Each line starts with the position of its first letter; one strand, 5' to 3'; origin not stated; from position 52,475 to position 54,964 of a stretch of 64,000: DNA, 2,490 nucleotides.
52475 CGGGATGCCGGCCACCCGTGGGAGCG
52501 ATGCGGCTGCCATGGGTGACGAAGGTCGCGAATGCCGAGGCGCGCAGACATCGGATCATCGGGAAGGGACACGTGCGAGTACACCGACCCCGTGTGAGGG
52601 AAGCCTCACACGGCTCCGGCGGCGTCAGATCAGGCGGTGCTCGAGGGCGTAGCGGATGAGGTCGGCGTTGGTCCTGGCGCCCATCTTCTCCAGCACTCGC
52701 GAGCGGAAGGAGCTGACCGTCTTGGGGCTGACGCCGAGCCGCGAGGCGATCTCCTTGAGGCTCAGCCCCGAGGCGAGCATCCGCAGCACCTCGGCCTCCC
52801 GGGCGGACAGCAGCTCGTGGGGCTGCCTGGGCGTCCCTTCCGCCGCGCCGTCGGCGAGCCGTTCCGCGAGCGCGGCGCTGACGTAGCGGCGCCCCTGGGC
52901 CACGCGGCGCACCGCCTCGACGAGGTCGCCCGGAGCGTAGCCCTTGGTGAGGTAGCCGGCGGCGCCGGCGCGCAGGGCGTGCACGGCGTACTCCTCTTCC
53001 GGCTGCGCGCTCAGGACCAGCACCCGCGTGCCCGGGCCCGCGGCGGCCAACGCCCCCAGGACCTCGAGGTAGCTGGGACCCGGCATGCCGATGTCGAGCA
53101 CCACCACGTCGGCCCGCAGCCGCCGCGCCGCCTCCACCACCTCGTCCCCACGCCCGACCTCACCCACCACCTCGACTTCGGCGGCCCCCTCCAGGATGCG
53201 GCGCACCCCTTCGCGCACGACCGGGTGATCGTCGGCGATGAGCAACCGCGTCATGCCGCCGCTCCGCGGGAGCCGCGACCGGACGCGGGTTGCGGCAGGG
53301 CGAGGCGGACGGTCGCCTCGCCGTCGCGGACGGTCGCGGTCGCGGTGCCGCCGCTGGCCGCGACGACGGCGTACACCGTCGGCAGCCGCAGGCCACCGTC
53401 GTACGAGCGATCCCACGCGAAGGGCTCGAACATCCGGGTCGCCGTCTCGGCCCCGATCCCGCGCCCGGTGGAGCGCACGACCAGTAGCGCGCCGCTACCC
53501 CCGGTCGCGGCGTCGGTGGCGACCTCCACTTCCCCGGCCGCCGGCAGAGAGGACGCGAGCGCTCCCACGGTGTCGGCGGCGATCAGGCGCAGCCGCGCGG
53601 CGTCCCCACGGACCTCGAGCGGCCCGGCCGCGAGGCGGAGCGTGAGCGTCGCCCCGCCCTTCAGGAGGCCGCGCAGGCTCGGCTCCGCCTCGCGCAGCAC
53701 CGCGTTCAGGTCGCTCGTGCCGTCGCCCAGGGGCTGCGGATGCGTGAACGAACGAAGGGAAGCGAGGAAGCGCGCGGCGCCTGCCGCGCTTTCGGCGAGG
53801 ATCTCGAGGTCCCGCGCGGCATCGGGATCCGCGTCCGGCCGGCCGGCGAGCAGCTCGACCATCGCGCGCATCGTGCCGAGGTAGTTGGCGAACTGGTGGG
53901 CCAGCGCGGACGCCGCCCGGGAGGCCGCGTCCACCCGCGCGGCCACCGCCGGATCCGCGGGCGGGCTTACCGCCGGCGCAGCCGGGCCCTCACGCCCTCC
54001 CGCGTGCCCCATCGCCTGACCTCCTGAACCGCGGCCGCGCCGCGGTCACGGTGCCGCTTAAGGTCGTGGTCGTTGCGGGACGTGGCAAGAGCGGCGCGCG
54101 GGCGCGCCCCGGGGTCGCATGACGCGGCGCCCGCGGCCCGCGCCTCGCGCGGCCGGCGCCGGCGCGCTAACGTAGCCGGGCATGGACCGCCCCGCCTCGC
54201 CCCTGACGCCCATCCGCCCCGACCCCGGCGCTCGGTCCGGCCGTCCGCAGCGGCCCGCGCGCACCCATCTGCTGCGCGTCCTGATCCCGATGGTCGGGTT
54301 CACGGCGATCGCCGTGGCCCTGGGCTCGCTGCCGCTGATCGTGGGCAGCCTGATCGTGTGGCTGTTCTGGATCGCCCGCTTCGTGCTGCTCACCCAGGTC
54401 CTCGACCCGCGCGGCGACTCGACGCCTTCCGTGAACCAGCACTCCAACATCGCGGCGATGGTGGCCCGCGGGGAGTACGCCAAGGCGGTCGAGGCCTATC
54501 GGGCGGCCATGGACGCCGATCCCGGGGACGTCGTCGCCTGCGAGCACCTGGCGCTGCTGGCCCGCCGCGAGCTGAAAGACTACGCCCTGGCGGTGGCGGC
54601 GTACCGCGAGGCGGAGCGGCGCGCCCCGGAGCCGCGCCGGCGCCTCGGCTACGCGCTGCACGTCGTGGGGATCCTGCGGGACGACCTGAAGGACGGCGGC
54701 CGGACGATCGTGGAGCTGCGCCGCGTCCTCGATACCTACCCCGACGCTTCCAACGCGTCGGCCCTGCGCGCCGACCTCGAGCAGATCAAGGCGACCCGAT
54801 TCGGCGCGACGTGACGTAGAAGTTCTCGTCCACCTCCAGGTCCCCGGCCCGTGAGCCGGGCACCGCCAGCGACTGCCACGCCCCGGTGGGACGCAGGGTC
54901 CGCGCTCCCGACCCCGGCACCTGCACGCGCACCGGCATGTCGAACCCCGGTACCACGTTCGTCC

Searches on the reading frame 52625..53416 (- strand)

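Call 11: search_protein_families(library=pfam, proteins=[window:52625-53416:-], max_evalue=0.001)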
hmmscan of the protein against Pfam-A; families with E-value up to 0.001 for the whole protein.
window:52625-53416:- (263 aa): 10 families
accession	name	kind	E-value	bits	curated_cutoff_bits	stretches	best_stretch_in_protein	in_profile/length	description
PF00072.30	Response_reg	-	4.6e-24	85.2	30.2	1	59-170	2-111/111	Response regulator receiver domain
PF00196.25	GerE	-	9.1e-19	67.3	23.5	1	202-257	2-57/57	Bacterial regulatory proteins, luxR family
PF08281.18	Sigma70_r4_2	-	2.7e-08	33.8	25.7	1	201-245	9-54/54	Sigma-70, region 4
PF13384.12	HTH_23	-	8.1e-08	32.3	24.6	1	206-243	6-43/50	Homeodomain-like domain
PF04545.22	Sigma70_r4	-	8.5e-06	25.6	24.1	1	203-245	5-48/50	Sigma-70, region 4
PF13936.12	HTH_38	-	9.2e-06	25.7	27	1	211-235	14-38/44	Helix-turn-helix domain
PF13518.12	HTH_28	-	8.5e-05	23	25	1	208-240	3-35/52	Helix-turn-helix domain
PF02796.21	HTH_7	-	0.0005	20.6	23.8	0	208-234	12-38/45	Helix-turn-helix domain of resolvase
PF13551.12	HTH_29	-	0.00053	20.5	28.1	1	208-241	2-36/64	Winged helix-turn helix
PF13542.12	HTH_Tnp_ISL3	-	0.00066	19.5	27.4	0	207-235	17-44/51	Helix-turn-helix domain of transposase family ISL3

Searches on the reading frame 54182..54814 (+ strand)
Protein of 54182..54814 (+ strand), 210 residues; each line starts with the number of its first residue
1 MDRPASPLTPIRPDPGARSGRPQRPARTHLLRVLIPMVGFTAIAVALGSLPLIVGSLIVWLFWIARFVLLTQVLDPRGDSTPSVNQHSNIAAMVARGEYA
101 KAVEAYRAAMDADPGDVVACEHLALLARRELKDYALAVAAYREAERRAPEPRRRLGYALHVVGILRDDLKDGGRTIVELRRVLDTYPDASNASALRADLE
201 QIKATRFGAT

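Call 11: search_protein_families(library=pfam, proteins=[window:54182-54814:+], max_evalue=0.001)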
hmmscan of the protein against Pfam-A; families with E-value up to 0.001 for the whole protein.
window:54182-54814:+ (210 aa): 6 families
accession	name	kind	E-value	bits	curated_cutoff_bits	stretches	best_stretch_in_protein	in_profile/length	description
PF13428.12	TPR_14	-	2.6e-05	24.9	23.5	1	91-125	9-43/44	Tetratricopeptide repeat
PF13181.12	TPR_8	-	2.8e-05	24.4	25.7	0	122-150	6-33/34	Tetratricopeptide repeat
PF07719.23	TPR_2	-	5.3e-05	23.5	27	0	95-116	13-34/34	Tetratricopeptide repeat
PF00515.34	TPR_1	-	0.00038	20.6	27.8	0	96-115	14-33/34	Tetratricopeptide repeat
PF13414.12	TPR_11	-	0.00058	19.9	26.8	0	94-116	5-27/42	TPR repeat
PF13174.12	TPR_6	-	0.00062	20.7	26.3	0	123-149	6-31/33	Tetratricopeptide repeat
